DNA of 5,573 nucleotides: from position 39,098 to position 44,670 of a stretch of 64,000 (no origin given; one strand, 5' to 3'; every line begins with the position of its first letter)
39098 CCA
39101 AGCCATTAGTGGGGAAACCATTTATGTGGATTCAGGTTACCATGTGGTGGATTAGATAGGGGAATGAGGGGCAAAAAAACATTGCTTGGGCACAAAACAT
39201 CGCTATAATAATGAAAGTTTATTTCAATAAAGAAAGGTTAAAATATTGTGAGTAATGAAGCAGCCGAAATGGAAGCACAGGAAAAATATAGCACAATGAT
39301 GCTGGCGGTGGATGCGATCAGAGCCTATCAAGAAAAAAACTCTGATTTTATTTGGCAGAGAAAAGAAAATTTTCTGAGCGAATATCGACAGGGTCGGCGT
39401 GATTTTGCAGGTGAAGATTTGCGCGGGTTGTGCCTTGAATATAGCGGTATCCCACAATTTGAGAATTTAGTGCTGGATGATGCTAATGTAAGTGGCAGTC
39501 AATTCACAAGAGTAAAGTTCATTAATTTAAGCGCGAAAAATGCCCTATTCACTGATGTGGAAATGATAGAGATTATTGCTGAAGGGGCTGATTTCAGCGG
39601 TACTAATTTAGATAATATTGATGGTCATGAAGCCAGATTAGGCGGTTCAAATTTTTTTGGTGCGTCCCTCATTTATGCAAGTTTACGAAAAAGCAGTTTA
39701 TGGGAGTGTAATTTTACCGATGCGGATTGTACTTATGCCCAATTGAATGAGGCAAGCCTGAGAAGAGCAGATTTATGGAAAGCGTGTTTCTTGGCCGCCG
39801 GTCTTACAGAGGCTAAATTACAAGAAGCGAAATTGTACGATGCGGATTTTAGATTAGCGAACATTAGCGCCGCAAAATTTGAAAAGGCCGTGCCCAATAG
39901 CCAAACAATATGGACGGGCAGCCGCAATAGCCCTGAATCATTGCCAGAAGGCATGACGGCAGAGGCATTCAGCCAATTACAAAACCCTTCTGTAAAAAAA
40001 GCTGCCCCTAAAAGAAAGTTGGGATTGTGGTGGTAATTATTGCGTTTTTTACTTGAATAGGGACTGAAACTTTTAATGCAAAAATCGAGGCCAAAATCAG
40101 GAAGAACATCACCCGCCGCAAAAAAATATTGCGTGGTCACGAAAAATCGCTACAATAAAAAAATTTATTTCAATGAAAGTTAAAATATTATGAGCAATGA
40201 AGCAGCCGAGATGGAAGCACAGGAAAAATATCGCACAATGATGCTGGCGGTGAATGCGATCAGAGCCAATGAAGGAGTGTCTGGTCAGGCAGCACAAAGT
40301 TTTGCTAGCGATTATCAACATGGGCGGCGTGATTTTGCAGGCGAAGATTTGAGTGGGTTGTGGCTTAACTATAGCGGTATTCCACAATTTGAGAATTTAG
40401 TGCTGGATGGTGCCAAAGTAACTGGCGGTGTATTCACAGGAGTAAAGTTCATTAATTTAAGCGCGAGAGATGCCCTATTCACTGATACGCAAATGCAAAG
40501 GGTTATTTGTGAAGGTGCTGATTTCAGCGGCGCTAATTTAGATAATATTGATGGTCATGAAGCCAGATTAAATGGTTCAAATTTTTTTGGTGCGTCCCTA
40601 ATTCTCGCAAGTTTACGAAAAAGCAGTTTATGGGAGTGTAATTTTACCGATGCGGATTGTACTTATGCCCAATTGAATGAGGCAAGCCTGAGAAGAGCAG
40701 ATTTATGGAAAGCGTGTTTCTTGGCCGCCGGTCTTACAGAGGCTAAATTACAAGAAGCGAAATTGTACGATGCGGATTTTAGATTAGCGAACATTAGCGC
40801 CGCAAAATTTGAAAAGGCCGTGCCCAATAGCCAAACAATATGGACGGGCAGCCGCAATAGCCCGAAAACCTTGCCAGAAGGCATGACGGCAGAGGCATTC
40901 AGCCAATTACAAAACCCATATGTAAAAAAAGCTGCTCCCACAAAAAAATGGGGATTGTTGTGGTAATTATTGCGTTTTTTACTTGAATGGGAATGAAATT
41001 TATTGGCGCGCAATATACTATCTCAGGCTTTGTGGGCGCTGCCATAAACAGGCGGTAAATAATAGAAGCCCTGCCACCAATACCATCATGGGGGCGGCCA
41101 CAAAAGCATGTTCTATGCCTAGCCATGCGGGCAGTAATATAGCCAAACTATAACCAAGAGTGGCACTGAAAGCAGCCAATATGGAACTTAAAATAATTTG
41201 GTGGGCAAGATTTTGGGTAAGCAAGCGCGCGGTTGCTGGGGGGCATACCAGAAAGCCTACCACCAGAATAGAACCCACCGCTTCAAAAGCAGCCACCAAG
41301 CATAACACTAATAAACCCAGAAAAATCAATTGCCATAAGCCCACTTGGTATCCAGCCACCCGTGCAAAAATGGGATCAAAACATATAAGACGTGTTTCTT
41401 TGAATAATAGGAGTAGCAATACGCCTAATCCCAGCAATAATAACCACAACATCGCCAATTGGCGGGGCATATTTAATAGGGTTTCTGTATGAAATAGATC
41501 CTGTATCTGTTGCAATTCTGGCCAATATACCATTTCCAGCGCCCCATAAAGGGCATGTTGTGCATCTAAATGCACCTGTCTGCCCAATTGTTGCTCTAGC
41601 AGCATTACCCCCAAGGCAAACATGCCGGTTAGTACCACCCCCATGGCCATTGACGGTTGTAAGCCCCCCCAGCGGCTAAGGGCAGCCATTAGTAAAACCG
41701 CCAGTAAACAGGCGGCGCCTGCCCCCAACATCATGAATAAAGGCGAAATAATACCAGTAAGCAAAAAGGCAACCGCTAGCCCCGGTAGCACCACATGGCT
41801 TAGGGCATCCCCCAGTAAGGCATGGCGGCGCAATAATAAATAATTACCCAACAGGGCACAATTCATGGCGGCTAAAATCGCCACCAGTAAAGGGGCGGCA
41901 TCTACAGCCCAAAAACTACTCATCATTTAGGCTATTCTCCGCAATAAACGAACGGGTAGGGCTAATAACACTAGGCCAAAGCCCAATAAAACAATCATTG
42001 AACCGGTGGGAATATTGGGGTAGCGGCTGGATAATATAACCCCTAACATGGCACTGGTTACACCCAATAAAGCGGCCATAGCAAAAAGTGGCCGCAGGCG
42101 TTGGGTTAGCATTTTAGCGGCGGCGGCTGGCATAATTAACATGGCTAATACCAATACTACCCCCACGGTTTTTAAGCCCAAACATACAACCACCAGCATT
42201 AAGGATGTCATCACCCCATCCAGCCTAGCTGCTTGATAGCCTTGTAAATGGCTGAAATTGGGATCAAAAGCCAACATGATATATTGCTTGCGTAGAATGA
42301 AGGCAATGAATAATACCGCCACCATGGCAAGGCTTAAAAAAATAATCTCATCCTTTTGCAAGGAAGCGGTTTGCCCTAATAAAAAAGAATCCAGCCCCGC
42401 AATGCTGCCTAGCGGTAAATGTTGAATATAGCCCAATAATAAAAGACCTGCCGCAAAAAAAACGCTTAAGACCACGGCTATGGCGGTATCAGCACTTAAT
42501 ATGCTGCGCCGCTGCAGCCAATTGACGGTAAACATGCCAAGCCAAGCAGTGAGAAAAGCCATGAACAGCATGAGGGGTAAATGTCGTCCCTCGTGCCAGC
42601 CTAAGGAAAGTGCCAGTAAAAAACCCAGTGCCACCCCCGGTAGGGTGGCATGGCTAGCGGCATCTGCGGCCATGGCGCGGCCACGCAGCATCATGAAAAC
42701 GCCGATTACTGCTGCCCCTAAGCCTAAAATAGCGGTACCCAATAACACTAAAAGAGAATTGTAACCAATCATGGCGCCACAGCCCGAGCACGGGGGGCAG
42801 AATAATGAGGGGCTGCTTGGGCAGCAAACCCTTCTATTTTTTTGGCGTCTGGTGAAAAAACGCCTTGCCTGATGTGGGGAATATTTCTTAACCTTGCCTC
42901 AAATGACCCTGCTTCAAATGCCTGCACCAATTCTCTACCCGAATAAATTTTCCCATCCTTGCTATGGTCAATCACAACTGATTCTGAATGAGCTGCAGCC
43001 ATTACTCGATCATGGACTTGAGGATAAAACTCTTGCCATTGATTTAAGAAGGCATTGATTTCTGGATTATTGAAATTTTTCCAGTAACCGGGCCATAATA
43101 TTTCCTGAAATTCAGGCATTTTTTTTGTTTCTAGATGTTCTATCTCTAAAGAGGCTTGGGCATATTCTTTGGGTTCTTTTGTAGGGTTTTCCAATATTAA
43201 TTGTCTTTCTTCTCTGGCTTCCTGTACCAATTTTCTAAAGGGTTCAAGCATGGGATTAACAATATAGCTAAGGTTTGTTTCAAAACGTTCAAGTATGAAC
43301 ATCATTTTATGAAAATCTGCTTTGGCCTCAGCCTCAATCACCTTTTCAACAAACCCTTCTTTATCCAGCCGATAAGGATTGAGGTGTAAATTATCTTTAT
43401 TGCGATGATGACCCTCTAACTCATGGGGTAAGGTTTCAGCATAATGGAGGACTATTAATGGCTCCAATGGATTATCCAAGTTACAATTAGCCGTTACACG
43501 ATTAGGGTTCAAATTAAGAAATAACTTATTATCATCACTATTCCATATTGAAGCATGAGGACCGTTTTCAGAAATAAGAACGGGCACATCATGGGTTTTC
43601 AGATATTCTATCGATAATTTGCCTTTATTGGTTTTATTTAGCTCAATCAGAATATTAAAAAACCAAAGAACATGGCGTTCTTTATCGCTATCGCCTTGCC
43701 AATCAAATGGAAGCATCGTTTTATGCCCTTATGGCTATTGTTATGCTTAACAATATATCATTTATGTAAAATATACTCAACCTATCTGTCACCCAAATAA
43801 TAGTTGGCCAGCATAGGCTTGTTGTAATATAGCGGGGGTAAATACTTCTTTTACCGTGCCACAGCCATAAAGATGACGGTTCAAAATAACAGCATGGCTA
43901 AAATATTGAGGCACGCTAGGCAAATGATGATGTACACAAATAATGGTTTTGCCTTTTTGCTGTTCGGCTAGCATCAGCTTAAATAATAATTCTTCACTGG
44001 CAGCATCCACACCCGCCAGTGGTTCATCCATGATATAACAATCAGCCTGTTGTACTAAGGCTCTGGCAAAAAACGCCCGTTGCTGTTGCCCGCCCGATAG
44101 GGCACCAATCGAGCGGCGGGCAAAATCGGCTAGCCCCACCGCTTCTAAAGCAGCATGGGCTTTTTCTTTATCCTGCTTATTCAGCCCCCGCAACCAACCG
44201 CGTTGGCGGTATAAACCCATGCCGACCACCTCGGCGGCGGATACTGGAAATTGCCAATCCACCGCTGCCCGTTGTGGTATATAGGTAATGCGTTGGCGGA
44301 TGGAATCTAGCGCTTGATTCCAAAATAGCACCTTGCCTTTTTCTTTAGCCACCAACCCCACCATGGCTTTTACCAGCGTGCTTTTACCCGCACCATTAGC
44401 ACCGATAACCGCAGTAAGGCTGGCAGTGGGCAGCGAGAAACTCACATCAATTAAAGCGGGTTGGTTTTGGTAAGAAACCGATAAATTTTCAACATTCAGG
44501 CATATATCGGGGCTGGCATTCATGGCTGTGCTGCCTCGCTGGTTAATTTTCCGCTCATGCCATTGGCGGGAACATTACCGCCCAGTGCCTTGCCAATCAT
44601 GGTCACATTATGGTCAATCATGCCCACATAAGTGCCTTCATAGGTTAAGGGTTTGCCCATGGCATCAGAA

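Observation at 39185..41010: Tandem 940-bp duplication giving two pentapeptide-repeat paralogs with a diverged middle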

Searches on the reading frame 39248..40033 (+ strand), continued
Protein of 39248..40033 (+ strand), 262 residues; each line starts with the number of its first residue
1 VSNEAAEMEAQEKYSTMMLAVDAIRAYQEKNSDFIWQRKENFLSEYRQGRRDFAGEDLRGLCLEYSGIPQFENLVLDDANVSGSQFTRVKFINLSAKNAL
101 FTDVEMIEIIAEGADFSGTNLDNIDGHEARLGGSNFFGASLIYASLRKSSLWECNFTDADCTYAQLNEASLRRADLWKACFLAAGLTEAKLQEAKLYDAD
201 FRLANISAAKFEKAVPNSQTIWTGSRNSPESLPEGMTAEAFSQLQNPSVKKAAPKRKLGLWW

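Call 45: predict_structure(alignment_id=A4)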
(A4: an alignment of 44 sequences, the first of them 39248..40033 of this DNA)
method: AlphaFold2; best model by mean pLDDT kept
length: 262 residues; sequences in the alignment: 44
mean_pLDDT: 84.1   pTM: 0.72
mean pLDDT of the five models: 84.1, 84.0, 84.0, 79.9, 78.4
residues with pLDDT >= 90: 163; 70-90: 52; 50-70: 29; < 50: 18
segments of 3 or more residues with pLDDT < 50: 247-262
pLDDT, mean of each block of 10 residues (from residue 1): 74 77 77 87 93 96 89 97 95 96 93 95 93 96 95 97 96 96 94 94 90 79 54 56 51 40 30
secondary structure, 60 per line:
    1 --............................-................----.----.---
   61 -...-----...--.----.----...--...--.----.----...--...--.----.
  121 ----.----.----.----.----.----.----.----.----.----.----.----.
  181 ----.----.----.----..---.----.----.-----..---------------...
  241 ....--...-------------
elements in order: H3-30 H32-47 E62-64 E70-72 E85-87 E90-92 E105-107 E110-112 H238-244
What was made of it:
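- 39248..40036 (+): PRP-A gene, 262 aa, GTG start. NCBI protein MFZ4762111.1. AlphaFold2 model: pLDDT 84 overall and above 90 for residues 49-215, a beta-helix (call 45).
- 39326..39391 (+): Hypervariable patch of copy A (codons 27-48): the end of helix 1, the turn and helix 2 of the N-terminal hairpin. Helices 3-30 and 32-47 in the model (call 45).
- On Pentapeptide-repeat protein superfamily (PF00805 / Rfr fold): AlphaFold2 pLDDT is above 90 for residues 49-215, with one short strand per pentad (call 45).
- On Qnr family / MfpA (gyrase-protecting PRPs): The C-terminal 45 residues have low confidence, with only a short helix at 238-244 (call 45).
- AlphaFold2 pLDDT above 90 for residues 49-215 (call 45). 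The confident part of the model shows no C-terminal dimerisation helix and no Qnr-type loops (call 45).
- Tried and rejected: The second, with 44 sequences, was used (call 45).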

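Call 48: fold_search(model_id=the predicted structure, library=pdb)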
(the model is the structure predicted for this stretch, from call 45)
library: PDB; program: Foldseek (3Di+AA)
matches with E <= 10: 418; with E <= 0.001: 51
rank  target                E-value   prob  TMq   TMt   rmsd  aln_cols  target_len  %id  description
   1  2j8k                  2.2e-11  1.00  0.41  0.58  10.5       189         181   27  Structure of the fusion of NP275 and NP276, pentapeptide repeat proteins from Nostoc punctiforme (released 2006-12-07)
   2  4yei_A                2.2e-11  1.00  0.42  0.50   9.2       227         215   23  Beta1mut synthetic solenoid protein (released 2016-03-09)
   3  4yc5                  2.8e-11  1.00  0.43  0.51   9.6       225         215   24  Beta1 synthetic solenoid protein (released 2016-03-09)
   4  5dn0                  2.8e-11  1.00  0.31  0.36  11.0       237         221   21  t1555 loop variant (released 2016-08-31)
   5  3du1                  2.8e-11  1.00  0.31  0.33  10.8       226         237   20  The 2.0 Angstrom Resolution Crystal Structure of HetL, a Pentapeptide Repeat Protein involved in Heterocyst Differentiat (released 2008-11-11)
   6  5dqa_C                3.6e-11  1.00  0.52  0.62   8.1       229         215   24  t3284 loop variant of beta1 (released 2016-08-31)
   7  4yfo                  3.6e-11  1.00  0.34  0.37  10.3       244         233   23  beta1_ex1 (released 2016-03-16)
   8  5dqa_A                7.0e-11  1.00  0.52  0.62   8.1       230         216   23  t3284 loop variant of beta1 (released 2016-08-31)
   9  5dns_A                3.2e-10  1.00  0.30  0.34  12.5       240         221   22  t1428 loop variant in P3221 (released 2016-09-28)
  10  4ycq                  2.2e-09  1.00  0.37  0.51   6.6       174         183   26  Beta1 synthetic solenoid protein (released 2016-03-09)
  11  5dns_B                7.6e-09  1.00  0.30  0.38  11.9       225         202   21  t1428 loop variant in P3221 (released 2016-09-28)
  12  2xt2_B                1.1e-08  1.00  0.24  0.31  11.2       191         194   18  Structure of the pentapeptide repeat protein AlbG, a resistance factor for the topoisomerase poison albicidin. (released 2010-10-13)
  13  2xt2_A                1.4e-08  1.00  0.26  0.33  12.1       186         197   17  Structure of the pentapeptide repeat protein AlbG, a resistance factor for the topoisomerase poison albicidin. (released 2010-10-13)
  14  5dra                  2.2e-08  1.00  0.42  0.55   8.9       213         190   24  t3284 loop variant of beta1 (released 2016-08-31)
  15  2xt4_B                2.3e-08  1.00  0.25  0.32  11.3       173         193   20  Structure of the pentapeptide repeat protein AlbG, a resistance factor for the topoisomerase poison albicidin. (released 2010-10-13)
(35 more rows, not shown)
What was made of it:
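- On Pentapeptide-repeat protein superfamily (PF00805 / Rfr fold): The top 50 Foldseek PDB hits are all PRPs (call 48).
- All top Foldseek hits in the PDB are PRPs (call 48).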

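Call 51: search_protein_families(library=padloc, proteins=[window:39248-40033:+], max_evalue=0.01)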
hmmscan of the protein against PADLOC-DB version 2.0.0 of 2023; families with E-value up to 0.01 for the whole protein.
window:39248-40033:+ (262 aa): 0 families

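Call 60: search_dna_similar(query=window:39248-40033:+, collection=plasmids, mode=protein, max_rows=10)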
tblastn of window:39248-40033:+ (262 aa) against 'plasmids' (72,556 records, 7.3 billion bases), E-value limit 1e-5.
Records with a match: 103; places in all: 141; records where one place covers at least 80% of the query: 3.
Best place of each record, by identity: <60% 103.
By first word of the organism name: Salmonella 21; Streptomyces 20; Nostoc 7; Calothrix 5; Acaryochloris 5; Methylocella 2; Halorussus 2; Pseudanabaena 2; Oscillatoria 2; Rhodococcus 2; and 33 more.
By predicted mobility (MOB-suite, as given by PLSDB): non-mobilizable 69; mobilizable 26; conjugative 8.
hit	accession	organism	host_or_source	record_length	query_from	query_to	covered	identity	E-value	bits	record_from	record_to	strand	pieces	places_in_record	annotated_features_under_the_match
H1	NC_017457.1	Haloquadratum walsbyi C23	-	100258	52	252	77%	31.8%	6e-10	67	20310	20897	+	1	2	pentapeptide repeat-containing protein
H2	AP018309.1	Aulosira laxa NIES-50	-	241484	13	222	80%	29.5%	2e-11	71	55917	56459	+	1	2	pentapeptide repeat protein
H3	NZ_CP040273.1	Nostoc sp. C052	Blasia pusilla,pure culture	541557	38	254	83%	28.3%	2e-8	62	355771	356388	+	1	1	pentapeptide repeat-containing protein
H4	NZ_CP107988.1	Streptomyces canus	-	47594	28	221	74%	30.8%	7e-11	69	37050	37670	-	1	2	pentapeptide repeat-containing protein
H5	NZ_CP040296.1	Nostoc sp. C057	Phaeoceros,pure culture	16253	5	214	80%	27.9%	8e-8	60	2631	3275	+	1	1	pentapeptide repeat-containing protein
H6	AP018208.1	Calothrix brevissima NIES-22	-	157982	40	222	70%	31.6%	5e-6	55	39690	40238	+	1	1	polymorphic membrane protein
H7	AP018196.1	Scytonema sp. HK-05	-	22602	33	230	76%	29.1%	2e-6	56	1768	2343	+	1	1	pentapeptide repeat-containing protein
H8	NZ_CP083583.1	Kovacikia minuta CCNUW1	cell culture,fresh water lake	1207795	27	214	72%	30.4%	7e-8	60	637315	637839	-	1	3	record has no annotation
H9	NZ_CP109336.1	Streptomyces canus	-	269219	33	199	64%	33.9%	1e-7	60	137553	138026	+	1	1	pentapeptide repeat-containing protein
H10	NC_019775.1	Anabaena cylindrica PCC 7122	water, most likely pond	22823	40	214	67%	32.0%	9e-7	57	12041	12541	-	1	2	pentapeptide repeat-containing protein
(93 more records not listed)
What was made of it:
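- Tried and rejected: Plasmids all fell below 35% identity (call 60).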

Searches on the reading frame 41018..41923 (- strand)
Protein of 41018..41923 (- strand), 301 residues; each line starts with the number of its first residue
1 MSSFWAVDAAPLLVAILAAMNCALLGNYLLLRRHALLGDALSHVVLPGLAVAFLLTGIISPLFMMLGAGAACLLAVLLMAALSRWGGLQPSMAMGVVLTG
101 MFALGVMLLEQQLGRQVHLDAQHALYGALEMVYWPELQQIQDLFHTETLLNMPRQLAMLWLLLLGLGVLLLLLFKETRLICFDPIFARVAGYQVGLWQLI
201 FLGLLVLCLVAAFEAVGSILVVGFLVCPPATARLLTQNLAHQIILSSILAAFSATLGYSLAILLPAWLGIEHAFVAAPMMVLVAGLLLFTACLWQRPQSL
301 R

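Call 18: search_protein_families(library=ncbifam, proteins=[window:41018-41923:-], max_evalue=0.001)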
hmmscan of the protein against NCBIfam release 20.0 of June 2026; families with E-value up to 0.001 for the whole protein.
window:41018-41923:- (301 aa): 4 families
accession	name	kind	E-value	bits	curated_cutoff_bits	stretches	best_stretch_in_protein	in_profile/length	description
NF040871.1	AztB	equivalog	8.5e-32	110.9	280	2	12-140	16-137/254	zinc ABC transporter permease AztB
TIGR03770.1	anch_rpt_perm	equivalog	1.6e-27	96.9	296.8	2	11-128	20-130/270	anchored repeat-type ABC transporter permease subunit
NF040927.1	ABC_perm_SloB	subfamily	3.4e-26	92.6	460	1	12-284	16-253/271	metal ABC transporter permease subunit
NF007089.0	PRK09543.1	equivalog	0.00011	21.8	284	0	13-285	10-248/261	zinc ABC transporter permease subunit ZnuB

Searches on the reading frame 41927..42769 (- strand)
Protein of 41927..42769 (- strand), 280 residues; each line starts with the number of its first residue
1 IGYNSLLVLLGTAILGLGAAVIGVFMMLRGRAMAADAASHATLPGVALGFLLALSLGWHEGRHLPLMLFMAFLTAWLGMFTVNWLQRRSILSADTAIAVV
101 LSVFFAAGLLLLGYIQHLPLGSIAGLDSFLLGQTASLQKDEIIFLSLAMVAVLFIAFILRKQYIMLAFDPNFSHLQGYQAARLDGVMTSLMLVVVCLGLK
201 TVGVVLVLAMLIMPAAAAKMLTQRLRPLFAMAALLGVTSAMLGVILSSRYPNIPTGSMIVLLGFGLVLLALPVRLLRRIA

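Call 18: search_protein_families(library=ncbifam, proteins=[window:41927-42769:-], max_evalue=0.001)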
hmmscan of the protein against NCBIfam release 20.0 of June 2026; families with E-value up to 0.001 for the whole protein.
window:41927-42769:- (280 aa): 4 families
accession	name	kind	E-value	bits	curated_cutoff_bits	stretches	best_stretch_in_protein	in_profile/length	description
NF040871.1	AztB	equivalog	1.5e-34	119.9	280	1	9-261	16-252/254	zinc ABC transporter permease AztB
TIGR03770.1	anch_rpt_perm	equivalog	1.6e-31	110.1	296.8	1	14-270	26-266/270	anchored repeat-type ABC transporter permease subunit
NF040927.1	ABC_perm_SloB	subfamily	5.7e-31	108.3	460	1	9-269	16-259/271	metal ABC transporter permease subunit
NF007089.0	PRK09543.1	equivalog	3.8e-14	52.9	284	1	10-271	10-255/261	zinc ABC transporter permease subunit ZnuB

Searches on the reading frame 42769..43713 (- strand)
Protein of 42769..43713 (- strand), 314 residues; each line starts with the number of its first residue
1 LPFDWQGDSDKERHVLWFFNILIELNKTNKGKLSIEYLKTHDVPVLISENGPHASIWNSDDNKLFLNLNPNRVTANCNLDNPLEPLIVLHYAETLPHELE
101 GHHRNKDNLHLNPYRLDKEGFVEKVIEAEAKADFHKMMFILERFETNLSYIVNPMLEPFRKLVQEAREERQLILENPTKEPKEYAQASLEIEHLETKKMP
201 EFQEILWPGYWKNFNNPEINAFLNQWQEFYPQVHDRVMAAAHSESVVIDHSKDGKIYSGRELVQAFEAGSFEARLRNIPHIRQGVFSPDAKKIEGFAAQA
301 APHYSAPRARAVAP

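Call 9: search_protein_families(library=pfam, proteins=[window:42769-43713:-], max_evalue=1)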
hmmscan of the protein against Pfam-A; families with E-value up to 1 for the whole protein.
window:42769-43713:- (314 aa): 0 families

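Call 18: search_protein_families(library=ncbifam, proteins=[window:42769-43713:-], max_evalue=0.001)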
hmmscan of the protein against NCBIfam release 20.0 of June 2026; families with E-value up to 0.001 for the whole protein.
window:42769-43713:- (314 aa): 0 families

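Call 51: search_protein_families(library=padloc, proteins=[window:42769-43713:-], max_evalue=0.01)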
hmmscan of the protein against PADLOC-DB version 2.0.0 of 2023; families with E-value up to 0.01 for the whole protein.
window:42769-43713:- (314 aa): 0 families

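Call 63: search_solved_structures(query=window:42769-43713:-, max_evalue=1)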
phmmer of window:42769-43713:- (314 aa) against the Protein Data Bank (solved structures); distinct sequences matched with E-value up to 1: 0.

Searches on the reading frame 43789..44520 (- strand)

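Call 18: search_protein_families(library=ncbifam, proteins=[window:43789-44520:-], max_evalue=0.001)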
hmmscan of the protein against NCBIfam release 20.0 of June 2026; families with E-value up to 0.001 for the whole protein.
window:43789-44520:- (243 aa): 186 families (the best 25 are shown)
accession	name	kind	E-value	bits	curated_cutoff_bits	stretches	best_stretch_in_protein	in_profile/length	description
NF053840.1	MnTportMntADein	equivalog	1.7e-63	214.4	400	1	8-237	2-230/240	manganese ABC transporter ATP-binding protein MntA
NF040873.1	AztA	equivalog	3e-58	196.6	220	1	17-207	2-186/191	zinc ABC transporter ATP-binding protein AztA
NF011630.0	PRK15056.1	equivalog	5e-55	186.6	393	1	7-240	6-242/274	manganese/iron ABC transporter ATP-binding protein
TIGR03771.1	anch_rpt_ABC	equivalog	9.7e-45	153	268.8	1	32-235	5-208/223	anchored repeat-type ABC transporter ATP-binding subunit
NF008409.0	PRK11231.1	equivalog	3.6e-44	151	375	1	8-236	3-235/255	Fe(3+) dicitrate ABC transporter ATP-binding protein FecE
NF010068.0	PRK13548.1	equivalog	3.8e-43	147.5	261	1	6-239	4-243/261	heme ABC transporter ATP-binding protein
NF007082.0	PRK09536.1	equivalog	8.7e-38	130.4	537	1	7-240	3-240/402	corrinoid ABC transporter ATPase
TIGR03873.1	F420-0_ABC_ATP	hypoth_equivalog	3.8e-37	127.9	372.4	1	8-237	2-235/256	putative F420-0 ABC transporter ATP-binding protein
TIGR02315.1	ABC_phnC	equivalog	2e-34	119.1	266.1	1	8-214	2-220/243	phosphonate ABC transporter ATP-binding protein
TIGR04521.1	ECF_ATPase_2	equivalog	1.8e-32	112.5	330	1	9-228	2-234/279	energy-coupling factor transporter ATPase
NF007863.0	PRK10575.1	equivalog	6.1e-32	110.9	433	1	3-237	7-246/265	Fe3+-hydroxamate ABC transporter ATP-binding protein FhuC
TIGR01189.1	ccmA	equivalog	1.2e-29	103.4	131.6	1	8-202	1-190/198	heme ABC exporter ATP-binding protein CcmA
TIGR04520.1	ECF_ATPase_1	equivalog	4.8e-29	101.6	315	1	9-228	2-225/269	energy-coupling factor transporter ATPase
TIGR01188.1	drrA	subfamily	5.3e-29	101.5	312.45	1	17-215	3-199/302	daunorubicin resistance ABC transporter, ATP-binding protein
NF007606.0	PRK10253.1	equivalog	8.3e-29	100.8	497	1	8-237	8-242/266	iron-enterobactin ABC transporter ATP-binding protein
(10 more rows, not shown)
